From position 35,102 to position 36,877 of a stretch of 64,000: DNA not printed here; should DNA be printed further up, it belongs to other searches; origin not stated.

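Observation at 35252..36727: Phage-encoded flotillin (FloT-like SPFH protein with EA-repeat coiled coil)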

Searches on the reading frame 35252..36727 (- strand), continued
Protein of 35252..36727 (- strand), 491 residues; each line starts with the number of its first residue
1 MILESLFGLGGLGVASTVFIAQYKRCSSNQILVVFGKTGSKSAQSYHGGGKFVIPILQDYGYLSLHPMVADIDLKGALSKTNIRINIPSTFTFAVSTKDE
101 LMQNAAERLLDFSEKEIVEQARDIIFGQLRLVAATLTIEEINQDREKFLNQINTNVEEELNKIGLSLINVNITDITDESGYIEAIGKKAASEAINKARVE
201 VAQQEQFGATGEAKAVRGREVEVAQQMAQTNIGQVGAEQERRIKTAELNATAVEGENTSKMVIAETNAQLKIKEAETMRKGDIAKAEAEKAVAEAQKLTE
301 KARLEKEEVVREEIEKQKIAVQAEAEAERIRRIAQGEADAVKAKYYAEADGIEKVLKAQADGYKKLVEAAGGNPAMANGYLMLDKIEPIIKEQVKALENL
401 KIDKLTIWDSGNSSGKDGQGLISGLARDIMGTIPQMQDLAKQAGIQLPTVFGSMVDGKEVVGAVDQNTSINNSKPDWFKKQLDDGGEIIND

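Call 52: find_homologous_proteins(query=L001:7938-9638:+)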
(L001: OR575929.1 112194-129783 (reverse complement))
Query L001:7938-9638:+ (566 aa): 6999 proteins with E <= 0.001 among 8000 candidates; the best 120 are listed.
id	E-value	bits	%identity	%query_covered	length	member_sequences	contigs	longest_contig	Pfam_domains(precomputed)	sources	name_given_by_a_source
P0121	0.0e+0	1140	100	100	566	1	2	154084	PF01145.32,PF15975.11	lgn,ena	-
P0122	0.0e+0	1138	100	100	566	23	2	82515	PF01145.32,PF15975.11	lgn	-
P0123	0.0e+0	1137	100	100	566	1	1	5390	PF01145.32,PF15975.11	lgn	-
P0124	0.0e+0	1136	99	100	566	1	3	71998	PF01145.32,PF15975.11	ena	-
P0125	0.0e+0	1136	99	100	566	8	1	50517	PF01145.32,PF15975.11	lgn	-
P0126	0.0e+0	1134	99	100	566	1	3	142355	PF01145.32,PF15975.11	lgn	-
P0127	0.0e+0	1133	99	100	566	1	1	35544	PF01145.32,PF15975.11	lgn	-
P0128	0.0e+0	1133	99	100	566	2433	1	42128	PF01145.32,PF15975.11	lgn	-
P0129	0.0e+0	1132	99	100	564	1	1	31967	PF01145.32,PF15975.11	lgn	-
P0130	0.0e+0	1132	99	100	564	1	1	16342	PF01145.32,PF15975.11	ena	-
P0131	0.0e+0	1130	99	100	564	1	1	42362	PF01145.32,PF15975.11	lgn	-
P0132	0.0e+0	1129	99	100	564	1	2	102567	PF01145.32,PF15975.11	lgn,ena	-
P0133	0.0e+0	1128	99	100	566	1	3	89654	PF01145.32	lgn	-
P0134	0.0e+0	1127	99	100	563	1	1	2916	PF01145.32,PF15975.11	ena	-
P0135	0.0e+0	1124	99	100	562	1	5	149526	PF01145.32,PF15975.11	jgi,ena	jgi:flotillin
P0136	0.0e+0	1121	99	100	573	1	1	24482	PF01145.32,PF15975.11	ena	-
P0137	0.0e+0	1121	99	100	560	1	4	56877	PF01145.32,PF15975.11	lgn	-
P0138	0.0e+0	1121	99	100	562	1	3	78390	PF01145.32,PF15975.11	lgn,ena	-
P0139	0.0e+0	1120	99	99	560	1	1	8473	PF01145.32,PF15975.11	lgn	-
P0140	0.0e+0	1119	98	100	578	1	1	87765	PF01145.32,PF15975.11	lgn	-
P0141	0.0e+0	1119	99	100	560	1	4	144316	PF01145.32,PF15975.11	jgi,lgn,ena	jgi:flotillin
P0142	0.0e+0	1119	98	100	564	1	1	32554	PF01145.32,PF15975.11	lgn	-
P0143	0.0e+0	1115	97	100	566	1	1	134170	PF01145.32,PF15975.11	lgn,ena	-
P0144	0.0e+0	1115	97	100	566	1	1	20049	PF01145.32,PF15975.11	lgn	-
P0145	0.0e+0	1115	98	100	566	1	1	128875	PF01145.32,PF15975.11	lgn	-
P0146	0.0e+0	1113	97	100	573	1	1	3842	PF01145.32,PF15975.11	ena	-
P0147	0.0e+0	1113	98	100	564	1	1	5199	PF01145.32,PF15975.11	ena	-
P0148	0.0e+0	1112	98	100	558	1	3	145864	PF01145.32,PF15975.11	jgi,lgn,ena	jgi:flotillin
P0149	0.0e+0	1112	98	100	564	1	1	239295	PF01145.32,PF15975.11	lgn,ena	-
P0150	0.0e+0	1110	98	100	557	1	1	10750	PF01145.32,PF15975.11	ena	-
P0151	0.0e+0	1110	98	100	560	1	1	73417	PF01145.32,PF15975.11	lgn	-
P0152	0.0e+0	1110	96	100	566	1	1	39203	PF01145.32,PF15975.11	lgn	-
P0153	0.0e+0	1109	97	100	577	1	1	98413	PF01145.32,PF15975.11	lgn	-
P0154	0.0e+0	1108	96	100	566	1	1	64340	PF01145.32,PF15975.11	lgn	-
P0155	0.0e+0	1107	98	100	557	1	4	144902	PF01145.32,PF15975.11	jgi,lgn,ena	jgi:flotillin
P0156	0.0e+0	1107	97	100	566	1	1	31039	PF01145.32,PF15975.11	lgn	-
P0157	0.0e+0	1106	97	100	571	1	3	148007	PF01145.32,PF15975.11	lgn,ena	-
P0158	0.0e+0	1104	98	100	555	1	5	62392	PF01145.32,PF15975.11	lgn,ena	-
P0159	0.0e+0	1104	98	100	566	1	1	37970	PF01145.32,PF15975.11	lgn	-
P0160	0.0e+0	1104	98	100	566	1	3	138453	PF01145.32,PF15975.11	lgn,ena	-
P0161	0.0e+0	1103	98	100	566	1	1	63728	PF01145.32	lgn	-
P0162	0.0e+0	1103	96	100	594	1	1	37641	PF01145.32,PF15975.11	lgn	-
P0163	0.0e+0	1103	96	100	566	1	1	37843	PF01145.32,PF15975.11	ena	-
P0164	0.0e+0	1102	98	100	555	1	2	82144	PF01145.32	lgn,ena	-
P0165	0.0e+0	1102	98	100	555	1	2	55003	PF01145.32,PF15975.11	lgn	-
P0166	0.0e+0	1102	96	99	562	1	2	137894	PF01145.32,PF15975.11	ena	-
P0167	0.0e+0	1102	96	100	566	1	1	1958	PF01145.32,PF15975.11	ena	-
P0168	0.0e+0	1101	96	100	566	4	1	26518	PF01145.32,PF15975.11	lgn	-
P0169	0.0e+0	1100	98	100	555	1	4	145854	PF01145.32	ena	-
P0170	0.0e+0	1099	97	100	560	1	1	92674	PF01145.32,PF15975.11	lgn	-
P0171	0.0e+0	1099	97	100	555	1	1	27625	PF01145.32,PF15975.11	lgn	-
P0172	0.0e+0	1097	96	100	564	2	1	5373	PF01145.32,PF15975.11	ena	-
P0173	0.0e+0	1096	97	100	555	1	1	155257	PF01145.32,PF15975.11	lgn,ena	-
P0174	0.0e+0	1094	96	100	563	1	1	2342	PF01145.32,PF15975.11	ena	-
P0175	0.0e+0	1093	96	100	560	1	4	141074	PF01145.32,PF15975.11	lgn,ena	-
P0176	0.0e+0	1091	98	99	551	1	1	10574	PF01145.32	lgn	-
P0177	0.0e+0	1091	96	100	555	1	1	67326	PF01145.32,PF15975.11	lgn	-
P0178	0.0e+0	1091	95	100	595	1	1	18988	PF01145.32,PF15975.11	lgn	-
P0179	0.0e+0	1089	97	99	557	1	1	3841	PF01145.32,PF15975.11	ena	-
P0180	0.0e+0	1089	96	100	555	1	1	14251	PF01145.32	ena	-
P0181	0.0e+0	1088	96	100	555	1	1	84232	PF01145.32,PF15975.11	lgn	-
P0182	0.0e+0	1087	96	100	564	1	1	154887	PF01145.32,PF15975.11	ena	-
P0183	0.0e+0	1078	97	99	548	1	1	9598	PF01145.32,PF15975.11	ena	-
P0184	0.0e+0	1078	95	98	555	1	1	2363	PF01145.32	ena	-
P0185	0.0e+0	1076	95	100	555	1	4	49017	PF01145.32,PF15975.11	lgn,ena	-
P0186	0.0e+0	1075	95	100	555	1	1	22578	PF01145.32,PF15975.11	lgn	-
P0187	0.0e+0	1073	95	100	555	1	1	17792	PF01145.32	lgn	-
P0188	0.0e+0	1072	96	100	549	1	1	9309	PF01145.32,PF15975.11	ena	-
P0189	0.0e+0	1072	95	100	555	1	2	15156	PF01145.32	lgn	-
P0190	0.0e+0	1071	95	100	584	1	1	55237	PF01145.32,PF15975.11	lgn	-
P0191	0.0e+0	1065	94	100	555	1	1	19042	PF01145.32,PF15975.11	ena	-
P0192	0.0e+0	1051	96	99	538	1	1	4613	PF01145.32,PF15975.11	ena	-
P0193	0.0e+0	1040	94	100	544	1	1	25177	PF01145.32,PF15975.11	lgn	-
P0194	0.0e+0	1039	93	98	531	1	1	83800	PF01145.32,PF15975.11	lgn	-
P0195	0.0e+0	1036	94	98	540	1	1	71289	PF01145.32,PF15975.11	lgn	-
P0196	0.0e+0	1033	92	98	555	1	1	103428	PF01145.32,PF15975.11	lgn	-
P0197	0.0e+0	1023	88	98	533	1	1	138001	PF01145.32,PF15975.11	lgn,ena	-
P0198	0.0e+0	1018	89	98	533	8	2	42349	PF01145.32,PF15975.11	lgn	-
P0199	0.0e+0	1014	93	100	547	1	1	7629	PF01145.32,PF15975.11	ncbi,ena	-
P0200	4.9e-296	1000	99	90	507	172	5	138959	PF01145.32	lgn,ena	-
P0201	7.8e-296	1000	92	100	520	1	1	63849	PF01145.32,PF15975.11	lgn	-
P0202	5.5e-291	984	94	94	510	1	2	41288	PF01145.32,PF15975.11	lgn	-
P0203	1.5e-289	979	93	92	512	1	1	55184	PF01145.32,PF15975.11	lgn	-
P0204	1.1e-286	969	82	99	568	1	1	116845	PF01145.32,PF15975.11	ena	-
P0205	1.2e-285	966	82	99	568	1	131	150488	PF01145.32,PF15975.11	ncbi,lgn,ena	-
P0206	1.2e-285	966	82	99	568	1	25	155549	PF01145.32,PF15975.11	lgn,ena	-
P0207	2.4e-285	965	82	99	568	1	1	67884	PF01145.32,PF15975.11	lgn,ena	-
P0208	2.4e-285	965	82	99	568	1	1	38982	PF01145.32,PF15975.11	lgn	-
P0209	2.8e-285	965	82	99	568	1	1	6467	PF01145.32,PF15975.11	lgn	-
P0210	3.2e-285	965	82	99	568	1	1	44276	PF01145.32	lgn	-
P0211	3.5e-285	964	82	99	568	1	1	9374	PF01145.32,PF15975.11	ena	-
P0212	7.8e-285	963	82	100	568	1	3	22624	PF01145.32,PF15975.11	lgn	-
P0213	4.0e-284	961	82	99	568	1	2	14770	PF01145.32,PF15975.11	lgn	-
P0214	5.6e-284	960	82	99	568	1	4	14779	PF01145.32,PF15975.11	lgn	-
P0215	7.9e-283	957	98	88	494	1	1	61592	PF01145.32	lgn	-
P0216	3.0e-282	955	74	98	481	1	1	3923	PF01145.32,PF15975.11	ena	-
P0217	7.7e-281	950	71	98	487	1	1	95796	PF01145.32,PF15975.11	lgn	-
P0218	9.5e-280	947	74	98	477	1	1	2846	PF01145.32,PF15975.11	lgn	-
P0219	6.4e-279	944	76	98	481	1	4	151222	PF01145.32,PF15975.11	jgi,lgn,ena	jgi:flotillin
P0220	1.1e-275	933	75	98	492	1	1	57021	PF01145.32,PF15975.11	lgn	-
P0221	2.5e-275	932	71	98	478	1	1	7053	PF01145.32,PF15975.11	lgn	-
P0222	5.0e-275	931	99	59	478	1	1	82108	PF01145.32,PF15975.11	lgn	-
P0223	2.7e-274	929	93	59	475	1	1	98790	PF01145.32,PF15975.11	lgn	-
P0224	5.5e-274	928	69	98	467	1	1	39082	PF01145.32,PF15975.11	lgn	-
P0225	4.0e-272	921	86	59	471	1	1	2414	PF01145.32,PF15975.11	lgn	-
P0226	2.5e-269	912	92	59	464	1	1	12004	PF01145.32,PF15975.11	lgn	-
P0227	1.8e-265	899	96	61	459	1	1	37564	PF01145.32,PF15975.11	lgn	-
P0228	5.7e-264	895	83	92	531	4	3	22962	PF01145.32,PF15975.11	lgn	-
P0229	2.2e-257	873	99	54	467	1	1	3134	PF01145.32,PF15975.11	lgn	-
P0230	1.1e-252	857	49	98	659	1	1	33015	PF01145.32,PF15975.11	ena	-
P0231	6.4e-245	832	92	63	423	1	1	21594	PF01145.32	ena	-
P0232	4.1e-244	829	98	75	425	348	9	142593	PF01145.32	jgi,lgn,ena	jgi:flotillin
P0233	4.8e-241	819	98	58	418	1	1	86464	PF01145.32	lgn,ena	-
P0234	4.6e-239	812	89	85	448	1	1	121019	PF01145.32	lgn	-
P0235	8.3e-239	812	88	63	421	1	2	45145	PF01145.32,PF15975.11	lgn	-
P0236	9.5e-239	811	87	63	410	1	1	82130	PF01145.32,PF15975.11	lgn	-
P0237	1.2e-238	811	98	58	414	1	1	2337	PF01145.32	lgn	-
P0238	8.5e-238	808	87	63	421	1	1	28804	PF01145.32,PF15975.11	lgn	-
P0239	7.0e-237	805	97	48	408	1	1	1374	PF01145.32,PF15975.11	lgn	-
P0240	1.0e-234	798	62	99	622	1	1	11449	PF01145.32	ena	-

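Call 58: search_solved_structures(query=A4, max_evalue=0.001, show_alignments=1)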
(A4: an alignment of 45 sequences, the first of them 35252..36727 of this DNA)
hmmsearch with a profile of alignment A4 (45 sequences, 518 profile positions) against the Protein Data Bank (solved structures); distinct sequences matched with E-value up to 0.001: 6.
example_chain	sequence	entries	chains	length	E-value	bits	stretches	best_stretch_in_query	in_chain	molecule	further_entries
9bq2_B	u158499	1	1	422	1.5e-30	109.8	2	29-277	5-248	Flotillin-1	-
9l3g_A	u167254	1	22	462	1.9e-30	109.4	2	29-277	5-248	Flotillin-1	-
9bq2_A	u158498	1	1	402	6.1e-29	104.4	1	30-222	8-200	Flotillin-2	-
9l3g_a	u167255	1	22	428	2.5e-27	99.1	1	30-222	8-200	Flotillin-2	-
1win_A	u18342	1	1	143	1.1e-16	64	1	68-194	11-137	Flotillin 2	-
3bk6_A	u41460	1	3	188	7.8e-06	28.2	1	120-218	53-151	PH stomatin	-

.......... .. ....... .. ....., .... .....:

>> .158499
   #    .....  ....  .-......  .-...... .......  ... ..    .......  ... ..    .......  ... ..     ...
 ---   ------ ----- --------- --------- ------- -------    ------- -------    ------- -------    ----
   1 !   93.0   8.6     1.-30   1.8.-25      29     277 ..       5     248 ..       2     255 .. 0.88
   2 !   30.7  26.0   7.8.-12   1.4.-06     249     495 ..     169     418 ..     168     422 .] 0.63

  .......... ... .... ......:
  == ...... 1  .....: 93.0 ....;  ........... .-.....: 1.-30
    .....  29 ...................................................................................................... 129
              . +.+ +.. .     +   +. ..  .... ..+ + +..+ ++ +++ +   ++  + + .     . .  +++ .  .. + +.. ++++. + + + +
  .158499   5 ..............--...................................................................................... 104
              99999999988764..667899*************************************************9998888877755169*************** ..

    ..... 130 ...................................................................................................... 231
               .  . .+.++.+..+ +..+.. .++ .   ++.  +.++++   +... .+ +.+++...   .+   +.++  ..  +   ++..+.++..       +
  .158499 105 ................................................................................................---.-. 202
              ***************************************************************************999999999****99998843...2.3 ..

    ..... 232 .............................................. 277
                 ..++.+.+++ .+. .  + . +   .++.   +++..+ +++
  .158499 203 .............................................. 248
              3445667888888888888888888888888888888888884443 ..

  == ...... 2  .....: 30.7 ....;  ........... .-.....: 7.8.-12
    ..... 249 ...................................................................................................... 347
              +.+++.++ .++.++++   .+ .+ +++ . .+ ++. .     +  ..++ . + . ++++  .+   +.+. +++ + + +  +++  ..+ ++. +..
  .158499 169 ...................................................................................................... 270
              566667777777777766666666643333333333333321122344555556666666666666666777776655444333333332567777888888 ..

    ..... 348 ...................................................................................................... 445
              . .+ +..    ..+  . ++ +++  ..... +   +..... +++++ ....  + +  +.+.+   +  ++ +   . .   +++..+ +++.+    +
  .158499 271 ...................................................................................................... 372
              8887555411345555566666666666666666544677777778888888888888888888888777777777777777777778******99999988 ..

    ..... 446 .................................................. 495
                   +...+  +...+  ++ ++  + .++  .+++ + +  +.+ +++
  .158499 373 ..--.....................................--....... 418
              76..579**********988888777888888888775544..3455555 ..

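Call 67: predict_structure(alignment_id=A4)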
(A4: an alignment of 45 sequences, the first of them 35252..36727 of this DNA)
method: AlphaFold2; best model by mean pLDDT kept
length: 491 residues; sequences in the alignment: 45
mean_pLDDT: 51.8   pTM: 0.28
mean pLDDT of the five models: 51.8, 45.4, 45.1, 44.5, 39.8
residues with pLDDT >= 90: 0; 70-90: 59; 50-70: 185; < 50: 247
segments of 3 or more residues with pLDDT < 50: 1-59, 65-67, 74-109, 166-169, 176-183, 225-238, 376-431, 436-440, 443-491
pLDDT, mean of each block of 10 residues (from residue 1): 47 39 40 44 33 40 51 47 41 37 45 60 68 66 68 69 50 48 55 70 57 52 49 46 55 61 59 54 59 70 73 78 79 72 67 64 59 46 43 43 36 39 45 48 42 26 28 36 35 29
secondary structure, 60 per line:
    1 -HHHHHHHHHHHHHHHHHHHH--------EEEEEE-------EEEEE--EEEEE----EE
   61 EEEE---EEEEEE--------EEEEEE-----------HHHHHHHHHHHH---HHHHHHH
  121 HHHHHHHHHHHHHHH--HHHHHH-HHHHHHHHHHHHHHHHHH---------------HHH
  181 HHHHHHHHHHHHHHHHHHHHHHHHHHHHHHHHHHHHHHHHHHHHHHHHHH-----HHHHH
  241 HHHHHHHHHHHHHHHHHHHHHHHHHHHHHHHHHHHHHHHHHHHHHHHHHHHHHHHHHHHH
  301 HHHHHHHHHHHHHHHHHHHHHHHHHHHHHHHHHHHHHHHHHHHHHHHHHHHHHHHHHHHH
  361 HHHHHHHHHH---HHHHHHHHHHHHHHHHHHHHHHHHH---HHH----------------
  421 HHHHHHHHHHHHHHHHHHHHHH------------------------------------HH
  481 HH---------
elements in order: H2-21 E30-35 E43-47 E50-54 E59-64 E68-73 E82-87 H99-110 H114-135 H138-143 H145-162 H178-230 H236-370 H374-398 H421-442 H479-482

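Call 69: fold_search(model_id=the predicted structure, library=pdb)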
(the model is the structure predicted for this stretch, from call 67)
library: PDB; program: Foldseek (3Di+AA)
matches with E <= 10: 69; with E <= 0.001: 15
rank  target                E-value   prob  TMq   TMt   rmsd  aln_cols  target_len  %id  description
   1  9l3g_A                2.1e-09  1.00  0.23  0.26  94.4       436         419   22  Structure of the flotillin complex (released 2025-12-24)
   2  9bq2_B                1.4e-08  1.00  0.23  0.26  96.7       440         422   25  Structure of the flotillin complex in a native membrane environment (released 2024-07-24)
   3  9bq2_A                6.5e-07  1.00  0.22  0.26  92.2       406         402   24  Structure of the flotillin complex in a native membrane environment (released 2024-07-24)
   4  9l3g_a                1.3e-06  1.00  0.19  0.23  90.6       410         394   23  Structure of the flotillin complex (released 2025-12-24)
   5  9o9z_A                7.3e-06  1.00  0.19  0.33  15.8       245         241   20  The human PHB1/2 complex (closed) (released 2025-10-22)
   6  9oa0_A                3.6e-05  1.00  0.21  0.36  15.6       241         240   20  The human PHB1/2 complex (open) (released 2025-10-22)
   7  9z7u_C                5.4e-05  1.00  0.23  0.38  15.0       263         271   17  Human Stomatin - C8 Symmetry (released 2026-02-25)
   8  1win_MODEL_1_A        6.5e-05  1.00  0.16  0.51  10.9       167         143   17  Solution Structure of the Band 7 Domain of the mouse Flotillin 2 Protein (released 2004-11-28)
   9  8rrh_A                8.8e-05  1.00  0.21  0.33  14.8       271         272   20  The human prohibitin complex (released 2024-12-18)
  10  9o9z_a                1.1e-04  1.00  0.22  0.36  14.2       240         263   20  The human PHB1/2 complex (closed) (released 2025-10-22)
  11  9z7u_B                1.3e-04  1.00  0.23  0.37  13.1       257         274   14  Human Stomatin - C8 Symmetry (released 2026-02-25)
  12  9oh9_B                3.0e-04  1.00  0.22  0.38  14.5       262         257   18  Human Stomatin Complex in Native Membrane Vesicles (released 2025-08-13)
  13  8rrh_B                3.3e-04  1.00  0.24  0.35  14.8       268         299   19  The human prohibitin complex (released 2024-12-18)
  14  9oh9_A                4.5e-04  1.00  0.23  0.38  12.9       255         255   16  Human Stomatin Complex in Native Membrane Vesicles (released 2025-08-13)
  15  9unl_E                9.4e-04  0.99  0.18  0.31  17.6       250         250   19  Cryo-EM structure of the human prohibitin complex (released 2025-09-10)
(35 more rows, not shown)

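Call 79: list_cluster_members(proteins=[P0001])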
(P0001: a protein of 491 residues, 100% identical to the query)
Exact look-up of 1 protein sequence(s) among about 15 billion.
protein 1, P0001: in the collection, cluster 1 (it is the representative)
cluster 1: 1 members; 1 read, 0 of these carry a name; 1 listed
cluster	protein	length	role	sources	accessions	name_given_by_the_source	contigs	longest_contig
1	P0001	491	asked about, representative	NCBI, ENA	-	-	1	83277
